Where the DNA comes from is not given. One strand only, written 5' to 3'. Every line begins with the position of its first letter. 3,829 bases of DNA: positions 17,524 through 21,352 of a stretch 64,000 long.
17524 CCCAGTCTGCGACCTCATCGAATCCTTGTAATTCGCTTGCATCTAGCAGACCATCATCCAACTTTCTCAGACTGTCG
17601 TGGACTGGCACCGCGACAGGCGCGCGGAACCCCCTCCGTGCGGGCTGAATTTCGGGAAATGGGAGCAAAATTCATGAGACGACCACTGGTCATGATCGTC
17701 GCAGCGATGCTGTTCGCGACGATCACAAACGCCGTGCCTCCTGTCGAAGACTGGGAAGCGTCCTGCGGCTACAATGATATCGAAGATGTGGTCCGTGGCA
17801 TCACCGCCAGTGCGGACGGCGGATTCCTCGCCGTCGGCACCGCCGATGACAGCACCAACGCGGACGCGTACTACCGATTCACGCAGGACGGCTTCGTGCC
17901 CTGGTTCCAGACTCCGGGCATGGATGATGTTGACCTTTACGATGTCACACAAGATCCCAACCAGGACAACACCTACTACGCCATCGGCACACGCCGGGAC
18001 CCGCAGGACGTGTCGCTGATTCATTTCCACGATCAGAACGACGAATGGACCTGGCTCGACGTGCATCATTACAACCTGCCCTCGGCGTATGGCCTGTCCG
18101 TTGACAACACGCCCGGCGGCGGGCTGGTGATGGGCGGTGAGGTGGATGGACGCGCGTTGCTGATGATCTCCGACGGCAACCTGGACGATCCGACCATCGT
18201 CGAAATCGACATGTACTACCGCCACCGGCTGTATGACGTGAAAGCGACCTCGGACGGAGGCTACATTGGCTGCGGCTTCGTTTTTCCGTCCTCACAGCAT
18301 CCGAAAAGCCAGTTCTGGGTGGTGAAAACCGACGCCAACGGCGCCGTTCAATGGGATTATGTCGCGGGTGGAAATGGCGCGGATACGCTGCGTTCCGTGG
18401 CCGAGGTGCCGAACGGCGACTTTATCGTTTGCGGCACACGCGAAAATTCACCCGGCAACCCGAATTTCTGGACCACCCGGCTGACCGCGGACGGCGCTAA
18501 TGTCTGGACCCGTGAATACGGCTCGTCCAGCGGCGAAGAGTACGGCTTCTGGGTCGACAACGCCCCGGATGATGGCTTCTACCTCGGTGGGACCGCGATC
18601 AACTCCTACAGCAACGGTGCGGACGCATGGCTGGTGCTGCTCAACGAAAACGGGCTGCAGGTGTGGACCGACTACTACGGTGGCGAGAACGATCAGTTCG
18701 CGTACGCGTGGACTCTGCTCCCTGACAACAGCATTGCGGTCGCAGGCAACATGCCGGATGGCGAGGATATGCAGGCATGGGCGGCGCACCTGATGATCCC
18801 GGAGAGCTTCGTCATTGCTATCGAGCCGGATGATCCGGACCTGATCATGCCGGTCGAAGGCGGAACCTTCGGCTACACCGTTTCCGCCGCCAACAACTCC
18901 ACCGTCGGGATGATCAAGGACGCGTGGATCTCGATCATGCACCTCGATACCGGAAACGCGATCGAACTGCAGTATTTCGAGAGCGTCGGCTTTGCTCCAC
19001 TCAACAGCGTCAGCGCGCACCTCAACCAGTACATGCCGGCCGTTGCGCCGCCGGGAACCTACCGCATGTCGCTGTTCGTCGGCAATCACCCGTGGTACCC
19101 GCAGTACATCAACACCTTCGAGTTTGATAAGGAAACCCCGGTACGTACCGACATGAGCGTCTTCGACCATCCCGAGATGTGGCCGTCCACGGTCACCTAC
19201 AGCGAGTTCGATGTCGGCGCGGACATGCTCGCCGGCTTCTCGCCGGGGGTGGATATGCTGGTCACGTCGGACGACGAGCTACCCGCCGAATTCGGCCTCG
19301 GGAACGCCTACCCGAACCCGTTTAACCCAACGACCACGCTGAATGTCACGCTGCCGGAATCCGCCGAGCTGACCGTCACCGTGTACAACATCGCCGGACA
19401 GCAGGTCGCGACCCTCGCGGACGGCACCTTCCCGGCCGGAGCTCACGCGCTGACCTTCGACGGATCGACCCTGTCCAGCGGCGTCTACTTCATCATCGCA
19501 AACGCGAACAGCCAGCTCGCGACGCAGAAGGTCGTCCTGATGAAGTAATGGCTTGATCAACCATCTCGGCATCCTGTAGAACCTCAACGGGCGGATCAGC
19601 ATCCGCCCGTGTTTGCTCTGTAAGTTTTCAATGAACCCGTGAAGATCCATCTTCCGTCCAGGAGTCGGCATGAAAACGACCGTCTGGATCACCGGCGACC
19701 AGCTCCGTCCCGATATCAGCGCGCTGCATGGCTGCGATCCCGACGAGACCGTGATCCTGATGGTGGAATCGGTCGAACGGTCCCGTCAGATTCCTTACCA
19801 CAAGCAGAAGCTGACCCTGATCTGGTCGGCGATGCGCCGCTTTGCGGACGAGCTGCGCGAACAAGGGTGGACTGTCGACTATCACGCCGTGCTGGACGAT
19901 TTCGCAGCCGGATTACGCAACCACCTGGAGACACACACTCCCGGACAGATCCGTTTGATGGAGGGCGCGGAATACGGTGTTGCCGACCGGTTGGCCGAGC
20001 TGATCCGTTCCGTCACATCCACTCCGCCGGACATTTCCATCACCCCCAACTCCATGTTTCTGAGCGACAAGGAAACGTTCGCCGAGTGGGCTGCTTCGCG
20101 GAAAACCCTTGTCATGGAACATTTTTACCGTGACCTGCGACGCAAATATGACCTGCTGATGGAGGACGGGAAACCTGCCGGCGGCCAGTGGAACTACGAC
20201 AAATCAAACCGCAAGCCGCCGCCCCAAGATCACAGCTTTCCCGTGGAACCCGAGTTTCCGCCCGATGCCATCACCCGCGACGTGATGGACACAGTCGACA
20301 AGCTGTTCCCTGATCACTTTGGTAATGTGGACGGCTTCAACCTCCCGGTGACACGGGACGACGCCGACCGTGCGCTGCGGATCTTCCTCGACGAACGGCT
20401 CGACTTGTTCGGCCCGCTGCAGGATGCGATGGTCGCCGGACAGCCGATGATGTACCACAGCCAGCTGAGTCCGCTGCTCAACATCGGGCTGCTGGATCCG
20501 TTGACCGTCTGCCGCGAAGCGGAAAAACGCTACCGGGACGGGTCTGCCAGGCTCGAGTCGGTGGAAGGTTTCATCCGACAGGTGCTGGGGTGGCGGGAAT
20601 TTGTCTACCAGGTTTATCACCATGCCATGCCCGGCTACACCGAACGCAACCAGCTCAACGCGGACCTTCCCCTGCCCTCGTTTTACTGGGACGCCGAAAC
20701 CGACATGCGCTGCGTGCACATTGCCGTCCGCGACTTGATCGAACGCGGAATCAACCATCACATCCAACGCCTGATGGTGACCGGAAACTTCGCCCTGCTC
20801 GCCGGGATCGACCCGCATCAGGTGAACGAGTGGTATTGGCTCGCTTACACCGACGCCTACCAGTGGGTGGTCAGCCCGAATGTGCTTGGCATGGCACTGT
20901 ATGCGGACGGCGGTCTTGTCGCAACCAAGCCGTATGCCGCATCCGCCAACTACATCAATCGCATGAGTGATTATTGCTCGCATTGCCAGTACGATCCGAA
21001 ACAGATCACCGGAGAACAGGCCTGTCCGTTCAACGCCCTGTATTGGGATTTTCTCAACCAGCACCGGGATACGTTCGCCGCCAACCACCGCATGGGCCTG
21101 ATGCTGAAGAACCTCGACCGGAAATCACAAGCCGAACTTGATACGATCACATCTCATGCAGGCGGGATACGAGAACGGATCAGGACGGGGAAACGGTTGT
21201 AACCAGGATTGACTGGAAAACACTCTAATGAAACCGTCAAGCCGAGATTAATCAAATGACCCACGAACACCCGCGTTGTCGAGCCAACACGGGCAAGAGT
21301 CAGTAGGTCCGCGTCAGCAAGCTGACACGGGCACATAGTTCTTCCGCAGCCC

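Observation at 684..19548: Ten-gene co-directional array of secreted proteins built as variable head + conserved ~105-aa pre-CTD module + T9SS sorting domain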

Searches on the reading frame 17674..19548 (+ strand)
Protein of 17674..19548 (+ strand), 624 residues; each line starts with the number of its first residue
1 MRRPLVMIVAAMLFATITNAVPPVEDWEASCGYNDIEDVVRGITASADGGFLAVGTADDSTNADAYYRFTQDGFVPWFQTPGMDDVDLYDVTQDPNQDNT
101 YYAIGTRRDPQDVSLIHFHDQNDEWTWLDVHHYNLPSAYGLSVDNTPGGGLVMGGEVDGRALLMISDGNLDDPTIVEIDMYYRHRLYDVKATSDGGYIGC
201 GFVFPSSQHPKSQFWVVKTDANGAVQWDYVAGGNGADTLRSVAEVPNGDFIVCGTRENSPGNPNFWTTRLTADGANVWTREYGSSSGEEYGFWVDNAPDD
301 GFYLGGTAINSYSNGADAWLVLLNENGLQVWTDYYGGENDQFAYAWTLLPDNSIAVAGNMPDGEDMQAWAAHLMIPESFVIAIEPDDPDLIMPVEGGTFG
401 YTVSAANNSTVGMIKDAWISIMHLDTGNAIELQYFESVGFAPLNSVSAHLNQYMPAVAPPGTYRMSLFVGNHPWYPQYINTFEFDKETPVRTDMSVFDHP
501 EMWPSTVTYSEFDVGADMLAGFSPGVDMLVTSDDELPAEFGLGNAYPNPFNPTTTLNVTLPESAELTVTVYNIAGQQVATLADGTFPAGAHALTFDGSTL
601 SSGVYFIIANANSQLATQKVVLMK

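Call 4: search_protein_families(library=pfam, proteins=[window:17674-19548:+], max_evalue=0.1)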
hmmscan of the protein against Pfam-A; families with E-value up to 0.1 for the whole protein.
window:17674-19548:+ (624 aa): 2 families
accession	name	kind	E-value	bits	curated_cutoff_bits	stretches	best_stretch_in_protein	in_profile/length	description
PF18962.6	Por_Secre_tail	-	1.8e-10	41.4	27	1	546-621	2-74/75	Secretion system C-terminal sorting domain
PF13860.13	FlgD_ig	-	1.3e-06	28.7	27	1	553-612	9-76/79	FlgD Ig-like domain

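Call 42: search_protein_families(library=ncbifam, proteins=[window:17674-19548:+], max_evalue=0.01)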
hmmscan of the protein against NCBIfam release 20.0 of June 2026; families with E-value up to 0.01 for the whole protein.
window:17674-19548:+ (624 aa): 7 families
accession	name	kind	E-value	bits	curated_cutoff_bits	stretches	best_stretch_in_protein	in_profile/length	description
TIGR04183.1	Por_Secre_tail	domain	4.4e-12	45.8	23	1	546-621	2-70/72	T9SS type A sorting domain-containing protein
TIGR02608.1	delta_60_rpt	domain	2.2e-10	40.2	76.5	0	237-275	1-39/55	delta-60 repeat domain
NF038113.1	T9SSA_dep_M36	equivalog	1.3e-05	23.6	885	1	545-622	795-868/869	T9SS-dependent M36 family metallopeptidase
NF052323.1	T9SSA_dep_M6i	equivalog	2.1e-05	22.7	600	1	546-619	961-1034/1043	T9SS-dependent M6-like inactivated metalloprotease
NF005176.1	PRK06655.1-1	equivalog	0.003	17.5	230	1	561-614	94-152/197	flagellar hook assembly protein FlgD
NF052228.1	T9SS_PorZ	equivalog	0.0054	15.2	260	0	544-613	674-744/757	type IX secretion system anionic LPS delivery protein PorZ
NF033707.1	T9SS_sortase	equivalog_domain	0.0054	14.4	420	1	544-617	1000-1083/1095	type IX secretion system sortase PorU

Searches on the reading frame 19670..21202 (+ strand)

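Call 14: search_protein_families(library=pfam, proteins=[window:19670-21202:+], max_evalue=0.001)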
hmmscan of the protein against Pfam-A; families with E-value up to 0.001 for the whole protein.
window:19670-21202:+ (510 aa): 1 family
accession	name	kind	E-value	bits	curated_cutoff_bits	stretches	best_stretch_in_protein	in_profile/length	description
PF04244.19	DPRP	-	9.5e-72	241.9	22.1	1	5-224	1-223/224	Deoxyribodipyrimidine photo-lyase-related protein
